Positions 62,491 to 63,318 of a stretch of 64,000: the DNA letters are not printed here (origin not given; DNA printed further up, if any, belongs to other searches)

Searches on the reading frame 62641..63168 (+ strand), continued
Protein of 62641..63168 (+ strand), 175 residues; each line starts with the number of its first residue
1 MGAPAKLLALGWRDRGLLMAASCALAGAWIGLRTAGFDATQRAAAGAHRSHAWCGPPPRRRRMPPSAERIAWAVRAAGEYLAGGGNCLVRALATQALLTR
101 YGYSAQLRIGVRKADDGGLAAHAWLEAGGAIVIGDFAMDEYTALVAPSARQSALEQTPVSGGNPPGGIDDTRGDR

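Call 13: find_encoding_contigs(protein=P0021, flank=8000, max_places=2)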
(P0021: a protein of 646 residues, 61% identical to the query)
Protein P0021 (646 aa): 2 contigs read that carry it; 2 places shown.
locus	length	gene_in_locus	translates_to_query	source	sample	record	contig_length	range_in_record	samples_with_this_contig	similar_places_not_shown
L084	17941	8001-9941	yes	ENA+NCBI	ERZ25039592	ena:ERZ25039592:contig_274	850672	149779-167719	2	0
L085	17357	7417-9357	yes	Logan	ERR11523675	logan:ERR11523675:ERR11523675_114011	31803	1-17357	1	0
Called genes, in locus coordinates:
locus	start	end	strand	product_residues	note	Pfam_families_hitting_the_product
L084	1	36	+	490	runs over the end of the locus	PF00890:FAD_binding_2, PF12831:FAD_oxidored (faint)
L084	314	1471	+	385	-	PF04303:PrpF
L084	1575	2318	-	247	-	PF00440:TetR_N, PF17932:TetR_C_24, PF17935:TetR_C_27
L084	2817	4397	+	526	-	PF00083:Sugar_tr, PF06609:TRI12, PF07690:MFS_1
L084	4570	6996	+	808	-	PF03176:MMPL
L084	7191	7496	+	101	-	PF05402:PqqD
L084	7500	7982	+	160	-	PF13471:Transglut_core3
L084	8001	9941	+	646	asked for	PF13522:GATase_6, PF13537:GATase_7, PF00733:Asn_synthase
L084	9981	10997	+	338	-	PF27840:ScmC (faint)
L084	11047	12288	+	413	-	PF14907:NTP_transf_5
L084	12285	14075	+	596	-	PF00664:ABC_membrane, PF00005:ABC_tran, PF02463:SMC_N (faint)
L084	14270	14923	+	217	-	PF02607:B12-binding_2, PF02310:B12-binding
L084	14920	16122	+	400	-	PF00512:HisKA, PF02518:HATPase_c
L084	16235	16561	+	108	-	PF07978:NIPSNAP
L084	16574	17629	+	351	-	PF01717:Meth_synt_2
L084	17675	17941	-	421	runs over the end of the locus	PF02515:CoA_transf_3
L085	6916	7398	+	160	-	PF13471:Transglut_core3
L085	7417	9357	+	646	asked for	PF13522:GATase_6, PF13537:GATase_7, PF00733:Asn_synthase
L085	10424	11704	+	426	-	PF14907:NTP_transf_5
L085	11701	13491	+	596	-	PF00664:ABC_membrane, PF00005:ABC_tran, PF02463:SMC_N (faint)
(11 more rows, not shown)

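Call 14: find_encoding_contigs(protein=P0015, flank=8000, max_places=2)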
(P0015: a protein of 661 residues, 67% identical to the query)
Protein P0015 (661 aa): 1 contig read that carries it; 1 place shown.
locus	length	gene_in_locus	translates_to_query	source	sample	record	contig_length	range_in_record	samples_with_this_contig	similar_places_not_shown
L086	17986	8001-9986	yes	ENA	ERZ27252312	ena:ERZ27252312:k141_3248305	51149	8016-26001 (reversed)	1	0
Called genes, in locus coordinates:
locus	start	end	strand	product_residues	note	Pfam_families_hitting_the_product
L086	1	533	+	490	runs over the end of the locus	PF00890:FAD_binding_2, PF12831:FAD_oxidored (faint)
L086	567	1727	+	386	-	PF04303:PrpF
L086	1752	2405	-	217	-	PF00440:TetR_N, PF17932:TetR_C_24 (faint), PF17935:TetR_C_27 (weak)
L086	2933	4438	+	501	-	PF00083:Sugar_tr, PF06609:TRI12, PF07690:MFS_1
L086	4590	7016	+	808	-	PF03176:MMPL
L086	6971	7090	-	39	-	-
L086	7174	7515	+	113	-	PF05402:PqqD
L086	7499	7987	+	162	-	PF13471:Transglut_core3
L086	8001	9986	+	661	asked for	PF13522:GATase_6, PF13537:GATase_7, PF00733:Asn_synthase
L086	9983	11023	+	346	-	-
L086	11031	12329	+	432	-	PF14907:NTP_transf_5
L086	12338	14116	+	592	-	PF00664:ABC_membrane, PF00005:ABC_tran, PF02463:SMC_N (faint), PF13304:AAA_21 (faint)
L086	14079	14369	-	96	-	PF09656:PGPGW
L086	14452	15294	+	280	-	PF00296:Bac_luciferase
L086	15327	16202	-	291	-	PF00296:Bac_luciferase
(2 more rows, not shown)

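Call 18: search_protein_families(library=ncbifam, proteins=[window:62641-63168:+, L001:3019-4953:+, L001:4946-5932:+, L001:5986-7281:+, L001:7306-9147:+], max_evalue=0.01)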
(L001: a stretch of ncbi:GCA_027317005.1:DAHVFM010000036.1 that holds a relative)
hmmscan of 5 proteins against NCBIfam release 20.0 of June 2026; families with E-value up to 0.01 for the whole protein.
window:62641-63168:+ (175 aa): 1 family
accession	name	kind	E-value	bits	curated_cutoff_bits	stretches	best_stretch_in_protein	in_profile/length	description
NF033537.1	lasso_biosyn_B2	equivalog_domain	3.4e-26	92.1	33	1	17-144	4-129/132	lasso peptide biosynthesis B2 protein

L001:3019-4953:+ (644 aa): 6 families
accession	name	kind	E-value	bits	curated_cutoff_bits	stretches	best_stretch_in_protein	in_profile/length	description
NF033535.1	lass_lactam_cya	exception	5.8e-132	441.5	525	2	1-401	1-401/668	lasso peptide isopeptide bond-forming cyclase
TIGR01536.1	asn_synth_AEB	equivalog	2e-73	248.2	267.1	1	16-558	16-517/517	asparagine synthase (glutamine-hydrolyzing)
TIGR03108.1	eps_aminotran_1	hypoth_equivalog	6.5e-60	203.5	816.9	2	1-379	1-374/628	XrtA/PEP-CTERM system amidotransferase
TIGR03104.1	trio_amidotrans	equivalog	2.1e-48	165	570.1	2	2-299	2-297/589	N-acetylglutaminylglutamine amidotransferase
NF006949.0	PRK09431.1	equivalog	2.5e-36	125.3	499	2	1-281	1-252/554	asparagine synthase B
NF033561.1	macrolact_Ik_Al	subfamily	6.4e-20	71.3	300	2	359-623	314-558/561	albusnodin/ikarugamycin family macrolactam cyclase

L001:4946-5932:+ (328 aa): 1 family
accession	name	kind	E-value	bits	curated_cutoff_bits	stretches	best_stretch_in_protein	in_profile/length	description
TIGR04352.1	HprK_rel_A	equivalog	1.5e-06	27.5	200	1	140-282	99-246/280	HprK-related kinase A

L001:5986-7281:+ (431 aa): 0 families

L001:7306-9147:+ (613 aa): 187 families (the best 25 are shown)
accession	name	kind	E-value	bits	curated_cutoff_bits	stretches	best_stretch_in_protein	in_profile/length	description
NF045513.1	HepA_fam_ABC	equivalog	3.3e-82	276.8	725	1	108-605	97-596/610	heterocyst formation ABC transporter subunit HepA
TIGR02204.1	MsbA_rel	hypoth_equivalog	2.4e-68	231.2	780.4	2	366-606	322-563/576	ABC transporter, permease/ATP-binding protein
TIGR02203.1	MsbA_lipidA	equivalog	9.6e-68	229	602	1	93-604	42-555/572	lipid A export permease/ATP-binding protein MsbA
TIGR01846.1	type_I_sec_HlyB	subfamily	1.1e-64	218.9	725.55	1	112-606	185-680/694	type I secretion system permease/ATPase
TIGR02857.1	CydD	equivalog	2.1e-63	215.1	435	1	357-589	300-528/529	thiol reductant ABC exporter subunit CydD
TIGR03375.1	type_I_sec_LssB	subfamily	2.2e-63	214.7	693.1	1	185-607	267-691/696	type I secretion system permease/ATPase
NF010178.0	PRK13657.1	equivalog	7.3e-63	212.9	733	1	341-610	295-562/588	glucan ABC transporter ATP-binding protein/ permease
TIGR03796.1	NHLM_micro_ABC1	equivalog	3.4e-62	210.7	853.3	1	108-606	196-700/710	NHLP family bacteriocin export ABC transporter peptidase/permease/ATPase subunit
TIGR00958.1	3a01208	subfamily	1.1e-58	199.1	874.6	1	240-606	336-702/711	antigen peptide transporter 2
TIGR03797.1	NHLM_micro_ABC2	equivalog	1.1e-57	196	709.4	1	114-606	184-673/686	NHLP bacteriocin export ABC transporter permease/ATPase subunit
NF008381.0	PRK11176.1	equivalog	3.1e-55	187.7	867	1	105-604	63-565/582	lipid A ABC transporter ATP-binding protein/permease MsbA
TIGR01192.1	chvA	subfamily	6.9e-53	180.1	585.4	1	354-607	308-559/585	glucan export ABC transporter ATP-binding protein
TIGR01842.1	type_I_sec_PrtD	subfamily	1.3e-52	179.1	510.15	1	105-604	45-540/544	type I secretion system permease/ATPase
NF008379.0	PRK11174.1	equivalog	2.5e-52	178.4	684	1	392-607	359-573/588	heme ABC transporter permease/ATP-binding protein CydD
TIGR02868.1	CydC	equivalog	7.2e-52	176.7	329.05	1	140-578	87-530/530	thiol reductant ABC exporter subunit CydC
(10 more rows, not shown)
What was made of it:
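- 62641..63168 (+): B2: the transglutaminase-like leader peptidase. NF033537 lasso_biosyn_B2 scores 92.1 bits against a cut-off of 33 (call 18).
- On Lasso peptide biosynthetic gene cluster (split-B type): NF033537 scores 92.1 bits against a cut-off of 33 (call 18). The best NCBIfam model is the lasso cyclase NF033535 at 441.5 bits, which is below its curated cut-off of 525 (call 18).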

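Call 19: search_protein_families(library=pfam, proteins=[L001:4946-5932:+, L084:9981-10997:+], max_evalue=10)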
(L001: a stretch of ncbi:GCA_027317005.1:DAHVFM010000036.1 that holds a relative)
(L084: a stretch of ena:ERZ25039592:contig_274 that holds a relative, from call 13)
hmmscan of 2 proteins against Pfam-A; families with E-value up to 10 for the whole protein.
L001:4946-5932:+ (328 aa): 5 families
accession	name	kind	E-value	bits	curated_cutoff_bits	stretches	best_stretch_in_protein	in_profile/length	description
PF13191.12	AAA_16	-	0.026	15.5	32.6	1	152-236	27-124/167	AAA ATPase domain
PF13555.12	AAA_29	-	0.056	13.6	27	1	145-165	18-38/61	P-loop containing region of AAA domain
PF13401.12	AAA_22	-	0.069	13.9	27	1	149-170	5-26/130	AAA domain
PF05729.18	NACHT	-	0.15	12.3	26.7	1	152-171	3-22/167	NACHT domain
PF01078.27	Mg_chelatase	-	0.18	11.6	20.3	1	135-170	6-43/207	Magnesium chelatase, subunit ChlI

L084:9981-10997:+ (338 aa): 5 families
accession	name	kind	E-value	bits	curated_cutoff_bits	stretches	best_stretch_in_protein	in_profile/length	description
PF13555.12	AAA_29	-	0.023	14.9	27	1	147-171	15-38/61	P-loop containing region of AAA domain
PF13191.12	AAA_16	-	0.06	14.3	32.6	1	154-200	23-64/167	AAA ATPase domain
PF13481.12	AAA_25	-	0.16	12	27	1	154-177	32-55/195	AAA domain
PF13479.12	AAA_24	-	0.17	12.1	27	1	159-185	6-29/195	AAA domain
PF01293.25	PEPCK_ATP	-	0.34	10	26.5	1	133-174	186-229/465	Phosphoenolpyruvate carboxykinase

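Call 22: find_related_loci(query=L001:3019-4953:+, collection=metagenome_contigs, flank=10000)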
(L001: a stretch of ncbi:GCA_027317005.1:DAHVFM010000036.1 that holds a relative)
Query L001:3019-4953:+ (644 aa) in metagenome_contigs; peptide patterns used: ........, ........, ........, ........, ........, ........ (x = any residue, [..] = any of these).
39 stretches matched a pattern; 1 encode a relative of the query (tblastn E <= 1e-3); 1 distinct loci.
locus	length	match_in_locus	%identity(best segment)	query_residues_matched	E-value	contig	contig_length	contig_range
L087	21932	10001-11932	96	1-644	0e+0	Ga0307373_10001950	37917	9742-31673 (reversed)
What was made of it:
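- Tried and rejected: The metagenome scan returned a single locus (call 22).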

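Call 24: find_encoding_contigs(protein=P0009, flank=8000, max_places=1)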
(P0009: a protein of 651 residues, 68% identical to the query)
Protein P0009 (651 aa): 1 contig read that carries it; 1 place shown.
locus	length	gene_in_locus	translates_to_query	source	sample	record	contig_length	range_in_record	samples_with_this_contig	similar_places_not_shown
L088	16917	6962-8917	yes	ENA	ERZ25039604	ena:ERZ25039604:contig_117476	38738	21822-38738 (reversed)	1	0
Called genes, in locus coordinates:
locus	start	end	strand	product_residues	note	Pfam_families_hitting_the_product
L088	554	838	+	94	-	-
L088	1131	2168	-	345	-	-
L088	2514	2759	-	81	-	-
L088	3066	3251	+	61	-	-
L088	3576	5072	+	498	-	-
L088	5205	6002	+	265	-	PF03176:MMPL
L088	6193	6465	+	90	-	PF05402:PqqD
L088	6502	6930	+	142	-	PF13471:Transglut_core3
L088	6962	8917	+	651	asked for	PF13522:GATase_6, PF13537:GATase_7, PF00733:Asn_synthase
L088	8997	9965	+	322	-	-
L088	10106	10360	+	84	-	-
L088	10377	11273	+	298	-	PF14907:NTP_transf_5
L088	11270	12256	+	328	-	PF00664:ABC_membrane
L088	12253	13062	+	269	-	PF00005:ABC_tran, PF02463:SMC_N (faint)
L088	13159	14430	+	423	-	PF00512:HisKA, PF02518:HATPase_c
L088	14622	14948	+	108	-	PF07978:NIPSNAP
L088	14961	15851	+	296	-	PF01717:Meth_synt_2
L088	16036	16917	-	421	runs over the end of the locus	PF02515:CoA_transf_3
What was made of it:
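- The exception, L088, has MMPL, N and the ABC gene split into fragments (call 24).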

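Call 25: find_encoding_contigs(protein=P0013, flank=8000, max_places=1)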
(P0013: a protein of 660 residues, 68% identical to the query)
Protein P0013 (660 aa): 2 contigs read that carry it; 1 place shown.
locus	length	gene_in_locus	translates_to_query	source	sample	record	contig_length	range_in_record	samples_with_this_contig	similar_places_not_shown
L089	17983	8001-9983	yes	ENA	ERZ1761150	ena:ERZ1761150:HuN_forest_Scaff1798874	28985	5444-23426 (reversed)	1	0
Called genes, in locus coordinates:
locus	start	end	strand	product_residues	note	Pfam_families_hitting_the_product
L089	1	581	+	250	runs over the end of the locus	PF01209:Ubie_methyltran (weak), PF05175:MTS (weak), PF13489:Methyltransf_23, PF08241:Methyltransf_11, PF08242:Methyltransf_12, PF13649:Methyltransf_25, PF13847:Methyltransf_31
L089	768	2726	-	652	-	PF16177:ACAS_N, PF00501:AMP-binding, PF13193:AMP-binding_C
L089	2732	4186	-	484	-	PF03065:Glyco_hydro_57, PF12055:DUF3536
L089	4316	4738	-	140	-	PF01575:MaoC_dehydratas, PF13452:FAS1_DH_region (weak)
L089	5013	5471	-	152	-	PF13452:FAS1_DH_region, PF22622:MFE-2_hydrat-2_N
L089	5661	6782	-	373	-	PF02771:Acyl-CoA_dh_N, PF02770:Acyl-CoA_dh_M, PF00441:Acyl-CoA_dh_1, PF08028:Acyl-CoA_dh_2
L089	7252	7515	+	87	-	PF05402:PqqD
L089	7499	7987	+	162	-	PF13471:Transglut_core3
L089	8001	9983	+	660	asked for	PF13522:GATase_6, PF13537:GATase_7, PF00733:Asn_synthase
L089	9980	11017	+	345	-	-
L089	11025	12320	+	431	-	PF14907:NTP_transf_5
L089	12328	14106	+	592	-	PF00664:ABC_membrane, PF00005:ABC_tran, PF02463:SMC_N (faint), PF13304:AAA_21 (faint)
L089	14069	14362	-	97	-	PF09656:PGPGW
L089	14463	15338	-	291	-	PF00296:Bac_luciferase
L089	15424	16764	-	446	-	PF07044:DUF1329, PF17131:TP_0789-like (weak)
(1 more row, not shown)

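Call 26: find_encoding_contigs(protein=P0024, flank=8000, max_places=1)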
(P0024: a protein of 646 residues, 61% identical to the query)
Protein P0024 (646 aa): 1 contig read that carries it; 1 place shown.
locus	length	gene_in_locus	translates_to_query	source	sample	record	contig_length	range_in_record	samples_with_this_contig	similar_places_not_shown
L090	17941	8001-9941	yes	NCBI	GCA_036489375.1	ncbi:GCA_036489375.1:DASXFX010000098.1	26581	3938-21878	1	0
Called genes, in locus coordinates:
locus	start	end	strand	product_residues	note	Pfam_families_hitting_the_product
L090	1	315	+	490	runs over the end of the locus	PF00890:FAD_binding_2, PF12831:FAD_oxidored (weak)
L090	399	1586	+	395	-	PF04303:PrpF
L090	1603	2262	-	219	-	PF00440:TetR_N, PF17935:TetR_C_27, PF17932:TetR_C_24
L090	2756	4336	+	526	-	PF00083:Sugar_tr, PF06609:TRI12, PF07690:MFS_1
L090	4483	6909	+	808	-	PF03176:MMPL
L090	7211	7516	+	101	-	PF05402:PqqD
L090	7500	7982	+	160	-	PF13471:Transglut_core3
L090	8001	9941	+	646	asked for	PF13522:GATase_6, PF13537:GATase_7, PF00733:Asn_synthase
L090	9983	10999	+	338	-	-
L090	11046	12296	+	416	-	PF14907:NTP_transf_5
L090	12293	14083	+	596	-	PF00664:ABC_membrane, PF00005:ABC_tran, PF02463:SMC_N (faint), PF13304:AAA_21 (faint)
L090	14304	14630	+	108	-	PF07978:NIPSNAP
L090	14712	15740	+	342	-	PF01717:Meth_synt_2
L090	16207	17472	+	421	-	PF02515:CoA_transf_3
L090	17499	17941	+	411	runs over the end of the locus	PF02515:CoA_transf_3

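Call 27: find_encoding_contigs(protein=P0027, flank=8000, max_places=1)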
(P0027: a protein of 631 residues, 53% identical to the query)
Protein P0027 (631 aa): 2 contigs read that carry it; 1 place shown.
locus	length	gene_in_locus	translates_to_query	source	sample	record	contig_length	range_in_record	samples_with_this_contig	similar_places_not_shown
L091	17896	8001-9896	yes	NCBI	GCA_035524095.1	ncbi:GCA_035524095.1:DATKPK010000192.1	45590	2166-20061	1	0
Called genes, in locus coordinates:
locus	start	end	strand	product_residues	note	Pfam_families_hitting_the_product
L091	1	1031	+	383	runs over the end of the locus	PF04303:PrpF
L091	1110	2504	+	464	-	PF01425:Amidase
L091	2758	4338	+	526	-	PF00083:Sugar_tr, PF06609:TRI12 (weak), PF07690:MFS_1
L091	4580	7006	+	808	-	PF03176:MMPL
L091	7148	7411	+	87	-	PF05402:PqqD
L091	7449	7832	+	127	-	PF13471:Transglut_core3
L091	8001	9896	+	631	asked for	PF13522:GATase_6, PF13537:GATase_7, PF00733:Asn_synthase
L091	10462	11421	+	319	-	-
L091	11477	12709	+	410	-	PF14907:NTP_transf_5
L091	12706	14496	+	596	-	PF00005:ABC_tran, PF13555:AAA_29 (weak), PF02463:SMC_N (faint), PF13304:AAA_21 (faint)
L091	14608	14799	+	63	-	-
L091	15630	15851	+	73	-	-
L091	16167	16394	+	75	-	-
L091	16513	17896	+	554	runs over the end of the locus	PF09721:Exosortase_EpsH, PF02517:Rce1-like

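Call 52: find_encoding_contigs(protein=P0026, flank=8000, max_places=1)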
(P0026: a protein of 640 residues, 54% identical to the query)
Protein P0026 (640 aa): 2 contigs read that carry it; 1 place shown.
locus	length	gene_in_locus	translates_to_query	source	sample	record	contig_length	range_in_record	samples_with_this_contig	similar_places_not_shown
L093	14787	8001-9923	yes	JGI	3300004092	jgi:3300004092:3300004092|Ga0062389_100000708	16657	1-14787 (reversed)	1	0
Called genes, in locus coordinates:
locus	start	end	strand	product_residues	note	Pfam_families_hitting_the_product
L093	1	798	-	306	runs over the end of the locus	PF13714:PEP_mutase, PF00463:ICL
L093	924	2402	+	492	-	PF00890:FAD_binding_2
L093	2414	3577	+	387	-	PF04303:PrpF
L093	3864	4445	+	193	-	-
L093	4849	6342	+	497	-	PF00083:Sugar_tr, PF06609:TRI12 (weak), PF07690:MFS_1, PF13347:MFS_2 (weak)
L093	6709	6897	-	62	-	-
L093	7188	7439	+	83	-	PF05402:PqqD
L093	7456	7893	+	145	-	PF13471:Transglut_core3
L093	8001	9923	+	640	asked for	PF13522:GATase_6, PF13537:GATase_7, PF00733:Asn_synthase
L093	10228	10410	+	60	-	-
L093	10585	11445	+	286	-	-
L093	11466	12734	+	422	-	PF14907:NTP_transf_5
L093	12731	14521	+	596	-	PF00664:ABC_membrane (weak), PF00005:ABC_tran, PF02463:SMC_N (faint), PF13555:AAA_29 (weak), PF13304:AAA_21 (faint)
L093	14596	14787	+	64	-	?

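Call 54: search_protein_families(library=ncbifam, proteins=[L093:10228-10410:+, L091:10232-10414:+], max_evalue=1)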
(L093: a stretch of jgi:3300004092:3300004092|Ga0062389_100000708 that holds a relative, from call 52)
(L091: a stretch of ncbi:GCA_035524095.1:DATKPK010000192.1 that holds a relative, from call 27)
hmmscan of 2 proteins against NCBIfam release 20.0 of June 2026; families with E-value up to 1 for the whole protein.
L093:10228-10410:+ (60 aa): 2 families
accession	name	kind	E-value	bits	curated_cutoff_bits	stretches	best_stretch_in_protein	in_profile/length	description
NF033528.1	lasso_cyano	subfamily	4.8e-06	26.5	33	1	21-43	2-24/35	lasso peptide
NF033521.1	lasso_leader_L3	domain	1.4e-05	24.9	19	1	24-43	1-18/20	lasso RiPP family leader peptide-containing protein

L091:10232-10414:+ (60 aa): 2 families
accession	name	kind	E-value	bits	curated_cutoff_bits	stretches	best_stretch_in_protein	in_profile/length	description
NF033528.1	lasso_cyano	subfamily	5.7e-08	32.6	33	1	21-45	2-26/35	lasso peptide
NF033521.1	lasso_leader_L3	domain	3.8e-05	23.5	19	1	24-44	1-19/20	lasso RiPP family leader peptide-containing protein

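Call 56: find_homologous_proteins(query=A5, max_evalue=0.001)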
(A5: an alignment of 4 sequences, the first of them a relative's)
Query A5 (4 sequences) (60 aa, profile of the alignment): 14 proteins with E <= 0.001 among 14 candidates.
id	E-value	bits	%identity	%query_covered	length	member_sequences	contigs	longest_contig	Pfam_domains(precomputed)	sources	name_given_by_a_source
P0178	8.3e-36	139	77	100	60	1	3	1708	-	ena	-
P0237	1.7e-34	135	73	100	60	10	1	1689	-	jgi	jgi:hypothetical protein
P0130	2.5e-33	131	98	100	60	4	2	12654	-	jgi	-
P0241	3.5e-32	128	73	100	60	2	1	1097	-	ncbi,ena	-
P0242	7.3e-32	127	53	100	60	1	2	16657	-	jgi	-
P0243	1.1e-31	126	80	100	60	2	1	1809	-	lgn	-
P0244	2.1e-31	125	82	100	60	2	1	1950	-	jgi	-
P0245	2.0e-30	122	80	100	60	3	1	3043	-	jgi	jgi:hypothetical protein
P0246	1.2e-29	120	73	100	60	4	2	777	-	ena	-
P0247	4.4e-26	108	70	100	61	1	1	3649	-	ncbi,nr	ncbi:MAG TPA: lasso RiPP family leader peptide-containing protein [Candidatus Binataceae bacterium]|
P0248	3.7e-25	105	72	100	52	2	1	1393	-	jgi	jgi:hypothetical protein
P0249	2.1e-23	100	58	98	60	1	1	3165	-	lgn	-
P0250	6.9e-18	82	47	98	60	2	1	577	-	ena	-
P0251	1.1e-17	81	46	100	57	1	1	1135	-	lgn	-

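Call 58: find_encoding_contigs(protein=P0251, flank=2000, max_places=3)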
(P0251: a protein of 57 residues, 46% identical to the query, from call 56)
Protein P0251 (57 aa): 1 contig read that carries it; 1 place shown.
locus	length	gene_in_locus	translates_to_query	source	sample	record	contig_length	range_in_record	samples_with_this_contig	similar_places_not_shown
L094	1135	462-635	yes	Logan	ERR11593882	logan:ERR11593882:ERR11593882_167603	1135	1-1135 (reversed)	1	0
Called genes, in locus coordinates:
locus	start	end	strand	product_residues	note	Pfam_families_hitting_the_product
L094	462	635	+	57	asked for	-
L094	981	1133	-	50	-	?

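Call 59: find_encoding_contigs(protein=P0249, flank=3000, max_places=3)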
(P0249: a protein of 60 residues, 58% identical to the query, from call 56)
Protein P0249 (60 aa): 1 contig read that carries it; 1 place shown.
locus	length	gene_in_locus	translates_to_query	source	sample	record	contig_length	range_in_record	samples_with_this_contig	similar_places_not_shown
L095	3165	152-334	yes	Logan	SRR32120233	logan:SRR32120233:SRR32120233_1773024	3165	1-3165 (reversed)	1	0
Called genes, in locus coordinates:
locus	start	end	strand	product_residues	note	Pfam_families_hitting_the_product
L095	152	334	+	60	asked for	-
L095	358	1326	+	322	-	-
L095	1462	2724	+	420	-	PF14907:NTP_transf_5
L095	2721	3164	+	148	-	?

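Call 65: search_protein_families(library=pfam, proteins=[L008:8791-9330:+, L008:9281-9922:+, L008:7196-8506:-, L008:6288-7019:+, L008:12215-13231:+, L008:13323-14408:-, L008:13875-14951:+, L008:15959-16825:+, L008:16951-18621:-, L008:5572-5877:+], max_evalue=0.001)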
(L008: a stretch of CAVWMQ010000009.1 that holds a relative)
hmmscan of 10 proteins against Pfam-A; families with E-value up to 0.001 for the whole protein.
L008:8791-9330:+ (179 aa): 0 families

L008:9281-9922:+ (213 aa): 0 families

L008:7196-8506:- (436 aa): 1 family
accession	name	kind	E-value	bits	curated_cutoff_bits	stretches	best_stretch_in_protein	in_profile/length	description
PF14907.12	NTP_transf_5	-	4.4e-63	213.6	31.2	1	75-324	4-249/249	Uncharacterised nucleotidyltransferase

L008:6288-7019:+ (243 aa): 0 families

L008:12215-13231:+ (338 aa): 0 families

L008:13323-14408:- (361 aa): 1 family
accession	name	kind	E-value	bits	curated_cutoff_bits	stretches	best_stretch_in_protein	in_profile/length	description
PF01638.23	HxlR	-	2.2e-24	85.6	20.8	1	257-339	2-84/91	HxlR-like helix-turn-helix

L008:13875-14951:+ (358 aa): 8 families
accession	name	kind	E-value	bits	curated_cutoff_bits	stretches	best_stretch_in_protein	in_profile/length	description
PF01370.27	Epimerase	-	4.8e-22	79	20.9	1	10-245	1-230/240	NAD dependent epimerase/dehydratase family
PF01073.25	3Beta_HSD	-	1.4e-14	54.2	22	1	11-169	1-155/280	3-beta hydroxysteroid dehydrogenase/isomerase family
PF16363.11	GDP_Man_Dehyd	-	1.1e-10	41.9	27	1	11-129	1-129/332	GDP-mannose 4,6 dehydratase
PF13460.12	NAD_binding_10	-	1.5e-09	38.4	27.2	1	14-169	1-129/184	NAD(P)H-binding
PF05368.20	NmrA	-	1.3e-07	31.9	27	1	7-126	2-104/298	NmrA-like family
PF02719.21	Polysacc_synt_2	-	3.9e-07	30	20.2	1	10-139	1-138/293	Polysaccharide biosynthesis protein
PF07993.18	NAD_binding_4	-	1.2e-06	28.3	20.1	1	12-194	1-209/258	Male sterility protein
PF00106.31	adh_short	-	0.00064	19.7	26.6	0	9-81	2-71/195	short chain dehydrogenase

L008:15959-16825:+ (288 aa): 0 families

L008:16951-18621:- (556 aa): 0 families

L008:5572-5877:+ (101 aa): 0 families
